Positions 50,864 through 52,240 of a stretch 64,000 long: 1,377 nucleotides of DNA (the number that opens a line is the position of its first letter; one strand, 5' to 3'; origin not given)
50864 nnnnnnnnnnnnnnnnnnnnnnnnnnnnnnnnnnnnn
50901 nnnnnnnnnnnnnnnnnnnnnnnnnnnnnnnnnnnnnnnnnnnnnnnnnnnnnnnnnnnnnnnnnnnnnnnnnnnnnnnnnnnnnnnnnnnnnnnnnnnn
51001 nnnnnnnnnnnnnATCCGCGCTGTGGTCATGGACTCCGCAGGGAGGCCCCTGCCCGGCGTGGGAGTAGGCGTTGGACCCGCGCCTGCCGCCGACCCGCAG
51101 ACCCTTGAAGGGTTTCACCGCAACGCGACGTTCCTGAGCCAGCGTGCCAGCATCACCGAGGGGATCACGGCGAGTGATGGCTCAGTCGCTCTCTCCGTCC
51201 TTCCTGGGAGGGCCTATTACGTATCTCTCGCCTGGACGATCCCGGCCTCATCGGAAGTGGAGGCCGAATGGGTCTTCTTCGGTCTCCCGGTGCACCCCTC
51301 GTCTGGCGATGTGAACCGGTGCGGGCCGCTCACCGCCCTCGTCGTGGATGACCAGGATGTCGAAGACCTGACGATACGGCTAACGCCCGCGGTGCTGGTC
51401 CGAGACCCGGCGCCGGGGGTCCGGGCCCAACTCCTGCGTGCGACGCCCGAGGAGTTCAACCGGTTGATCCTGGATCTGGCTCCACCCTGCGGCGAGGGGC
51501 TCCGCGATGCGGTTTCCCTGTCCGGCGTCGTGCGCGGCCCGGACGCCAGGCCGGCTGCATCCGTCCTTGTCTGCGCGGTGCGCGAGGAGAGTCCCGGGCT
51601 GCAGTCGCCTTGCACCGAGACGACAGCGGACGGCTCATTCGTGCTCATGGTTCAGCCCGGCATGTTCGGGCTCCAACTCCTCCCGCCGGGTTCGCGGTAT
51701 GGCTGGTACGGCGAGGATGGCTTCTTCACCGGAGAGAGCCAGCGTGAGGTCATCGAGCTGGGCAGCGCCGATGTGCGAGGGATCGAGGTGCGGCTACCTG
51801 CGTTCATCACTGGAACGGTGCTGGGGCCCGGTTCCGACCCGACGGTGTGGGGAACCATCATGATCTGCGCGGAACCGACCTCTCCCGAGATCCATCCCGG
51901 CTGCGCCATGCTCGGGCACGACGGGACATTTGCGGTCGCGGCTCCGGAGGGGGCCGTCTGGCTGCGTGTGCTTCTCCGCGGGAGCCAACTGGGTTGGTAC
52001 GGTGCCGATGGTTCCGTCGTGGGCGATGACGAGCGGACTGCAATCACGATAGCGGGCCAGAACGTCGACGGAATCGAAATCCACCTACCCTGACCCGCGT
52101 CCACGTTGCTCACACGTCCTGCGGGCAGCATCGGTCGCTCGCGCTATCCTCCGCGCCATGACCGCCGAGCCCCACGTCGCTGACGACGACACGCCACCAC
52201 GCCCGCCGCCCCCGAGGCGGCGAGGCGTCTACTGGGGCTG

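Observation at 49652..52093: Candidate novel one-component membrane regulator: cytoplasmic LuxR-HTH, one TM helix, extracytoplasmic HExxH gluzincin-like domain plus three beta-sandwich repeats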

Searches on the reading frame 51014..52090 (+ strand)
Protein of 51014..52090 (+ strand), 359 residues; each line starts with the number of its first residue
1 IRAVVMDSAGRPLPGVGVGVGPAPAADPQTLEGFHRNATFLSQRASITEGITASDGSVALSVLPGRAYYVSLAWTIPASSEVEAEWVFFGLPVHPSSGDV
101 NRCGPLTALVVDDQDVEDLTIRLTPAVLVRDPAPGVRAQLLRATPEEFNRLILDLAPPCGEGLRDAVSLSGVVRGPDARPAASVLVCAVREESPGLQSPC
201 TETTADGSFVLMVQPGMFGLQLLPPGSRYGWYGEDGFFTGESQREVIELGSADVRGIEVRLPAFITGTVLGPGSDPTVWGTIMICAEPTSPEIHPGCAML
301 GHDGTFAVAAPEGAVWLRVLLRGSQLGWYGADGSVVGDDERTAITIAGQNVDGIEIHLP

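Call 55: predict_structure(alignment_id=A4)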
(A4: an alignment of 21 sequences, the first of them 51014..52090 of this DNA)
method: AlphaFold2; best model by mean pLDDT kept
length: 359 residues; sequences in the alignment: 21
mean_pLDDT: 84.2   pTM: 0.71
mean pLDDT of the five models: 84.2, 80.5, 80.4, 79.3, 79.1
residues with pLDDT >= 90: 144; 70-90: 172; 50-70: 29; < 50: 14
segments of 3 or more residues with pLDDT < 50: 28-32, 40-45
pLDDT, mean of each block of 10 residues (from residue 1): 92 93 62 50 63 96 88 84 76 83 74 89 86 83 84 79 84 93 90 67 91 90 74 83 89 92 93 74 91 88 90 94 92 90 93 92
secondary structure, 60 per line:
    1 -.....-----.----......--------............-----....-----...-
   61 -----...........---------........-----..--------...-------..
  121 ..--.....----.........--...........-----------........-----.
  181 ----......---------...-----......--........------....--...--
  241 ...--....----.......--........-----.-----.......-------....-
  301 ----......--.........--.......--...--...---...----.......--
elements in order: E2-6 E17-22 H31-42 E48-51 E57-59 E66-76 E86-93 E109-111 E119-122 H125-128 H134-142 H145-155 E167-174 E185-190 E200-202 E208-213 E216-223 E230-233 E236-238 E246-249 E254-260 E263-270 E282-288 E296-299 E305-310 E313-321 E324-330 E333-335 E344-346 E351-357

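Call 58: fold_search(model_id=the predicted structure, library=pdb)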
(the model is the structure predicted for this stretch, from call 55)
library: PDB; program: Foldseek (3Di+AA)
matches with E <= 10: 1181; with E <= 0.001: 99
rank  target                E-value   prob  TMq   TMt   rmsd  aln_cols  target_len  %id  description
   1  4oq1                  2.4e-10  1.00  0.24  0.25  19.2       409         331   12  Structure of the Streptococcal ancillary pilin (released 2014-04-23)
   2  6fwv_A                3.5e-09  1.00  0.20  0.15  21.1       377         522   10  The Bacillus anthracis TIE protein (released 2018-08-08)
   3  6fwv_B                3.7e-09  1.00  0.20  0.15  20.7       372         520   10  The Bacillus anthracis TIE protein (released 2018-08-08)
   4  10ps                  6.8e-09  1.00  0.21  0.14  27.1       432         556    9  Crystal structure of SdrD A2-A3-B1-B2 domains from Staphylococcus aureus JH1 (released 2026-02-11)
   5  3rkp_A                2.9e-07  1.00  0.20  0.21  22.4       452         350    7  Crystal structure of BcpA*(D312A), the major pilin subunit of Bacillus cereus (released 2012-05-30)
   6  3kpt_B                3.8e-07  1.00  0.21  0.21  22.7       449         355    8  Crystal structure of BcpA, the major pilin subunit of Bacillus cereus (released 2009-11-24)
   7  3rkp_B                6.6e-07  1.00  0.19  0.20  22.9       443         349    7  Crystal structure of BcpA*(D312A), the major pilin subunit of Bacillus cereus (released 2012-05-30)
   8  8f70                  1.3e-06  0.98  0.17  0.12  26.4       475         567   10  Identification of an Immunodominant region on a Group A Streptococcus T-antigen Reveals Temperature-Dependent Motion in  (released 2023-03-08)
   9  3kpt_A                1.9e-06  1.00  0.20  0.20  22.4       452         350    7  Crystal structure of BcpA, the major pilin subunit of Bacillus cereus (released 2009-11-24)
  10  8fia_A                3.8e-06  1.00  0.20  0.04  18.3       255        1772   12  The structure of fly Teneurin self assembly (released 2023-05-03)
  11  6m3y                  6.3e-06  0.90  0.15  0.08  20.4       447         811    8  Crystal structure of pilus adhesin, SpaC from Lactobacillus rhamnosus GG - open conformation (released 2020-07-29)
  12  9c7u_B                7.0e-06  1.00  0.20  0.36  16.0       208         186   16  Structure of the human truncated BOS complex in GDN (released 2024-08-21)
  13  7bvx                  7.4e-06  0.99  0.15  0.19  17.6       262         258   10  Crystal structure of C-terminal fragment of pilus adhesin SpaC from Lactobacillus rhamnosus GG-Iodide soaked (released 2020-07-29)
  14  8qox_B                1.0e-05  0.98  0.20  0.16  20.5       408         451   10  Two-component assembly of SlaA and SlaB S-layer proteins of Sulfolobus acidocaldarius (released 2024-02-21)
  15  5xyr                  1.6e-05  0.91  0.18  0.07  21.6       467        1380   10  Crystal structure of a serine protease from Streptococcus species (released 2018-08-08)
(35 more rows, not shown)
